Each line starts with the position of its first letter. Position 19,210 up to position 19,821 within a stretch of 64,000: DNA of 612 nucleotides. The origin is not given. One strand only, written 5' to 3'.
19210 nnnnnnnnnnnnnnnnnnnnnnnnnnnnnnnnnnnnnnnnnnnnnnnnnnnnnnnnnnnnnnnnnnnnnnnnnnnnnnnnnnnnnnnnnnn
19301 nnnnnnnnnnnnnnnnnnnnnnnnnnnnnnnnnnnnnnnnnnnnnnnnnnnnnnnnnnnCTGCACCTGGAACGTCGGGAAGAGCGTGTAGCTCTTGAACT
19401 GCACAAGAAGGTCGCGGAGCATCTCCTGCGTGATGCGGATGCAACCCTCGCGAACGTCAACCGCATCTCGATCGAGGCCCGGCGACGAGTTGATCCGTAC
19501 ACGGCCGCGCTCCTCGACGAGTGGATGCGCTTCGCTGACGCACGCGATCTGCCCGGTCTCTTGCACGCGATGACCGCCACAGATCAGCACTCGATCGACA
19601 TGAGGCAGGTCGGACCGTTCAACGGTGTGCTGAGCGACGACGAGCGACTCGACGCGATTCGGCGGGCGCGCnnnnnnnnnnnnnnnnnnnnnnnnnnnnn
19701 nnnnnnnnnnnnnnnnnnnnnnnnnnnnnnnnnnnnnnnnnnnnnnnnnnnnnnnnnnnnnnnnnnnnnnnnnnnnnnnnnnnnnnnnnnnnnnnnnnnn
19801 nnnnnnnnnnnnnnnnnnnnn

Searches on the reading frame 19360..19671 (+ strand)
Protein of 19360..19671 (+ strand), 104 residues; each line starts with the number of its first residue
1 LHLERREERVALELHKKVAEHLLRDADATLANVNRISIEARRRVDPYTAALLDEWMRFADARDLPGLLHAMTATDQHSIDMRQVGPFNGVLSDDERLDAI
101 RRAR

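Call 47: search_protein_representatives(protein=window:19360-19671:+)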
Query: 104 residues. Proteins with E-value up to 0.001 (for the whole library): 229; up to 1e-10: 23; up to 1e-30: 1. The best 150 are listed.
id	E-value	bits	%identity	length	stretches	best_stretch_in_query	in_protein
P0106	3.1e-50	184.6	87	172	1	3-104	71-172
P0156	2.4e-22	95.2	55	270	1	3-102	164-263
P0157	6.5e-19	84.3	54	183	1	3-103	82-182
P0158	1.6e-17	79.8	54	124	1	3-103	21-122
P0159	1.4e-15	73.6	46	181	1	3-103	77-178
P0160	6.6e-15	71.4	47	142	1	3-103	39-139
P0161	1.7e-14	70.1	45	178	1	4-103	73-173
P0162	3.3e-14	69.2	44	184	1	3-103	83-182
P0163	2.8e-13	66.2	42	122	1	3-103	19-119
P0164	2.9e-13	66.1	44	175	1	2-103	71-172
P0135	3.0e-13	66.1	48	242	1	4-103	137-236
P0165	7.2e-13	64.9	44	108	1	3-103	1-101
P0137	1.6e-12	63.8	45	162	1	2-103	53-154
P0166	2.2e-12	63.4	44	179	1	3-104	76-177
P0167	7.4e-12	61.6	47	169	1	3-103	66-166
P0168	1.0e-11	61.2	45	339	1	3-103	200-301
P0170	1.9e-11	60.3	39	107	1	3-103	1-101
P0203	3.6e-07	46.6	35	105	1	6-101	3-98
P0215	1.1e-06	45.1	36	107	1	3-104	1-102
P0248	8.2e-06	42.3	29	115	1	6-99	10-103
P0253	1.4e-05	41.5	32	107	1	2-103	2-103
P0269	3.5e-05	40.3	33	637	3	11-65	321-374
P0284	5.7e-05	39.6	32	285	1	8-102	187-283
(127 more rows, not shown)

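Call 48: search_protein_families(library=pfam, proteins=[P0156, P0168, P0165, P0170, P0203, P0215, P0253, P0248, P0269, P0284], max_evalue=0.1)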
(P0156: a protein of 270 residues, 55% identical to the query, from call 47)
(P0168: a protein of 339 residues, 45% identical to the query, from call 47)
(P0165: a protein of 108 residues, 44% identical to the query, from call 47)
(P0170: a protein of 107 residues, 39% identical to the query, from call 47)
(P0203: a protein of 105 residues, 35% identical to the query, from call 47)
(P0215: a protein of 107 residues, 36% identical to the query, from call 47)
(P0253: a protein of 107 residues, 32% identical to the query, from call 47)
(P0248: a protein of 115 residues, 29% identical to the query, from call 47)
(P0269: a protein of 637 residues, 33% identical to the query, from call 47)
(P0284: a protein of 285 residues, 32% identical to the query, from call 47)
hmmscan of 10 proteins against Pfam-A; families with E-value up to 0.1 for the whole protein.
P0156 (270 aa): 3 families
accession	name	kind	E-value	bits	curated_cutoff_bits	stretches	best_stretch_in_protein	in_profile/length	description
PF00696.33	AA_kinase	-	2.3e-07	31.3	24.9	1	3-74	2-82/234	Amino acid kinase family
PF02817.22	E3_binding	-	0.0088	16.7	23.7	1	110-127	7-24/36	e3 binding domain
PF01325.25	Fe_dep_repress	-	0.026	15.1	26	1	110-131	25-47/60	Iron dependent repressor, N-terminal DNA binding domain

P0168 (339 aa): 1 family
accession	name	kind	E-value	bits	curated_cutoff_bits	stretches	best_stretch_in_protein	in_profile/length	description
PF18143.6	HAD_SAK_2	-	0.00086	20.1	27.5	1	26-182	1-138/139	HAD domain in Swiss Army Knife RNA repair proteins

P0165 (108 aa): 0 families

P0170 (107 aa): 0 families

P0203 (105 aa): 0 families

P0215 (107 aa): 1 family
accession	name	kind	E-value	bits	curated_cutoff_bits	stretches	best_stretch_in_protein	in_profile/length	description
PF19086.5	Terpene_syn_C_2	-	0.041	14.1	23.7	1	16-66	40-90/199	Terpene synthase family 2, C-terminal metal binding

P0253 (107 aa): 0 families

P0248 (115 aa): 0 families

P0269 (637 aa): 15 families
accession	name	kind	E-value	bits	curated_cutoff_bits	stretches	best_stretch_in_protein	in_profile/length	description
PF00067.27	p450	-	2.2e-164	548.1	22.8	7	328-440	295-407/462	Cytochrome P450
PF07864.16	DUF1651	-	8.1e-07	29.8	22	0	471-519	1-55/74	Protein of unknown function (DUF1651)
PF18584.7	SYCP2_SLD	-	0.0003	21.6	26.5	0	462-494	30-62/112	Synaptonemal complex 2 Spt16M-like domain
PF00694.25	Aconitase_C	-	0.00046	21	22.8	0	116-174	16-79/131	Aconitase C-terminal domain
PF08775.15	ParB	-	0.008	17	25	0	319-340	100-121/126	ParB family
PF05269.17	Phage_CII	-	0.0084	16.8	21.3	0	274-327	28-84/91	Bacteriophage CII protein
PF07464.16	ApoLp-III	-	0.012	16.2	36.3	0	315-338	104-127/146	Apolipophorin-III precursor (apoLp-III)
PF06751.17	EutB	-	0.015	14.6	25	0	117-176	69-128/435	Ethanolamine ammonia lyase large subunit (EutB)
PF15306.11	LIN37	-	0.018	15.6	27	0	436-455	120-139/159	LIN37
PF05384.16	DegS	-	0.021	14.8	27.6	0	143-172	21-50/159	Sensor protein DegS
PF20958.2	GxGYxYP_N_3rd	-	0.03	14.9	24.4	0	459-485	15-41/91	GxGYxYP third domain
PF13862.11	BCCIP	-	0.038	14.1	27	0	463-551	71-146/205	BCCIP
PF09382.16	RQC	-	0.074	13.3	23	0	286-322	36-72/114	RQC domain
PF11588.13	DUF3243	-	0.08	13.7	27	0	285-331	5-51/79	Protein of unknown function (DUF3243)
PF05300.16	MIC19_MIC25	-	0.099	13.5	33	0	476-513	61-98/168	MICOS complex subunit MIC19/MIC25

P0284 (285 aa): 5 families
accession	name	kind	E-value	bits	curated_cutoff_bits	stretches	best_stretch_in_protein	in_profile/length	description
PF13560.12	HTH_31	-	2.8e-05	24.7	27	1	121-176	6-62/64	Helix-turn-helix domain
PF13744.12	HTH_37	-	3.4e-05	24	27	1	122-174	24-77/80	Helix-turn-helix domain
PF01381.28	HTH_3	-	4.9e-05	23.7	23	1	131-170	11-50/55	Helix-turn-helix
PF05719.16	GPP34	-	0.015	15.8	29.1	1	73-150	20-84/201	Golgi phosphoprotein 3 (GPP34)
PF13443.12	HTH_26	-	0.076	13.7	22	0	121-171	2-53/63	Cro/C1-type HTH DNA-binding domain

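Call 54: search_solved_structures(query=A5, max_evalue=10, show_alignments=3)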
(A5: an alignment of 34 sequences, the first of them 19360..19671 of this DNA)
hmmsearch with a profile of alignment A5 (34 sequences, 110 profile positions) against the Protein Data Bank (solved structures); distinct sequences matched with E-value up to 10: 2.
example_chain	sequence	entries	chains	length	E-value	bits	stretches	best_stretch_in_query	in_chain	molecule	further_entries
6m6z_A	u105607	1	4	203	0.16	15.1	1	21-83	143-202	TMH4C4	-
5xtb_Q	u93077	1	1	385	1.9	11.7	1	56-97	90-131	NADH dehydrogenase [ubiquinone] iron-sulfur protein 2, mitochondrial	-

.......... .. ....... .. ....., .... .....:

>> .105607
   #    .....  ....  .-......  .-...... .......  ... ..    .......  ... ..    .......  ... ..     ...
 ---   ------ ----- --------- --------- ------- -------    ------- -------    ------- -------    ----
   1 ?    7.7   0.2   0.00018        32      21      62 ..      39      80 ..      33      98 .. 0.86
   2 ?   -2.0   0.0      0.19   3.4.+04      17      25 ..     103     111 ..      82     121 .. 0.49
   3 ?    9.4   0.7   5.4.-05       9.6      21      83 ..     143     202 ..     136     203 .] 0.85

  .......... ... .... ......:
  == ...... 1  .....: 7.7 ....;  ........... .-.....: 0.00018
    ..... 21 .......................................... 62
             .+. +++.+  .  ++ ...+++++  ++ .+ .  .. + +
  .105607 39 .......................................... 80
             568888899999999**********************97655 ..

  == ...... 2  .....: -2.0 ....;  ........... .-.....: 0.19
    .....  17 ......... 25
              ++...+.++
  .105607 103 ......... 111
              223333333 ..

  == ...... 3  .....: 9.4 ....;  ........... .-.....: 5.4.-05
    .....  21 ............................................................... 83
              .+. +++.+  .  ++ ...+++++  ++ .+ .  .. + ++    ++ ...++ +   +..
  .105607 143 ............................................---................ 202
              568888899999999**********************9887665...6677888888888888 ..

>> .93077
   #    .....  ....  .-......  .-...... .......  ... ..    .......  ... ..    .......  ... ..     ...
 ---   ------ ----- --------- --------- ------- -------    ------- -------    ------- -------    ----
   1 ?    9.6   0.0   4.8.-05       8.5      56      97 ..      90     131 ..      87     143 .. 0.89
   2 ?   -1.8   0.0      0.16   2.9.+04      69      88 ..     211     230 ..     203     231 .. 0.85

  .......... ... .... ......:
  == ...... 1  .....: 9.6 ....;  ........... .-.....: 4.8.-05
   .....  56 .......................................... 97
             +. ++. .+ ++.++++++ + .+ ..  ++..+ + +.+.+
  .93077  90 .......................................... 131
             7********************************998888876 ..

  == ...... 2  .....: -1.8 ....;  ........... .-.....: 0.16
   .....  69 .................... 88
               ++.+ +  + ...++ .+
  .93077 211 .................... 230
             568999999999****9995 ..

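Call 55: search_protein_families(library=pfam, alignment_id=A5, max_evalue=10)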
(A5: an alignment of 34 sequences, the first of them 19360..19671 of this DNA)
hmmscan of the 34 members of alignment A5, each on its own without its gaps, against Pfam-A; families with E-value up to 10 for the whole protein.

A. member 1, window:19360-19671:+ (104 aa): 1 family
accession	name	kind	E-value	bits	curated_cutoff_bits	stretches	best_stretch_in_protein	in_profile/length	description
PF22688.2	Hda_lid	-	0.29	11.6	27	1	3-31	8-43/65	Hda, lid domain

B. families by the number of members that match (of 34 scanned): 25 families
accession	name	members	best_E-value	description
PF16690.10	MMACHC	1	0.0066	Methylmalonic aciduria and homocystinuria type C family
PF10910.14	Phage_gene29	1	0.016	Phage gene 29 protein family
PF17765.7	MLTR_LBD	1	0.019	MmyB-like transcription regulator ligand binding domain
PF08651.15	DASH_Duo1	1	0.021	DASH complex subunit Duo1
PF22751.1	DUF488-N3a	1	0.03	Active DUF488-N3 subclade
PF21715.3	CggR_N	1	0.032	CggR N-terminal DNA binding domain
PF10685.14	KGG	1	0.034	Stress-induced bacterial acidophilic repeat motif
PF13708.11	DUF4942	1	0.039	Domain of unknown function (DUF4942)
PF19086.5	Terpene_syn_C_2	1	0.041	Terpene synthase family 2, C-terminal metal binding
PF12958.12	DUF3847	1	0.042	Protein of unknown function (DUF3847)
PF21865.2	TLN1-like_RS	1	0.057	Talin 1-like, rod segment domain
PF09888.14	DUF2115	1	0.062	Uncharacterized protein conserved in archaea (DUF2115)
PF01745.22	IPT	1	0.077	Isopentenyl transferase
PF09543.15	DUF2379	1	0.095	Protein of unknown function (DUF2379)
PF18121.7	TFA2_Winged_2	1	0.1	TFA2 Winged helix domain 2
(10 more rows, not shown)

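Call 63: search_protein_families(library=ncbifam, alignment_id=A5, max_evalue=1)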
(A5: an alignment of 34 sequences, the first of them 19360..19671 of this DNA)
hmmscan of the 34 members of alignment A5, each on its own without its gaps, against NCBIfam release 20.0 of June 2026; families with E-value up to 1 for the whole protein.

A. member 1, window:19360-19671:+ (104 aa): 0 families

B. families by the number of members that match (of 34 scanned): 12 families
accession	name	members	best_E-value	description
NF058594.1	PacR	1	0.0003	PacR family protein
TIGR03186.1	AKGDH_not_PDH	1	0.018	alpha-ketoglutarate dehydrogenase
NF058504.1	TransRegCcpCBac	1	0.026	transcriptional regulator CcpC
NF007684.0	PRK10359.1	1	0.037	lipopolysaccharide core heptose(II) kinase RfaY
NF004598.0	PRK05932.1-5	1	0.054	RNA polymerase factor sigma-54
TIGR02397.1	dnaX_nterm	1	0.057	DNA polymerase III subunit gamma/tau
NF008300.0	PRK11088.1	1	0.064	23S rRNA (guanine(745)-N(1))-methyltransferase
NF010251.0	PRK13696.1-3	1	0.11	hypothetical protein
NF047353.1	tube_lmo2291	1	0.16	phage tail tube protein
TIGR02209.1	ftsL_broad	1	0.19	cell division protein FtsL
NF012015.1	PRK15471.1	1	0.2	LPS O-antigen chain length determinant protein WzzB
NF000814.0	PRK00061.2-2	1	0.2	6,7-dimethyl-8-ribityllumazine synthase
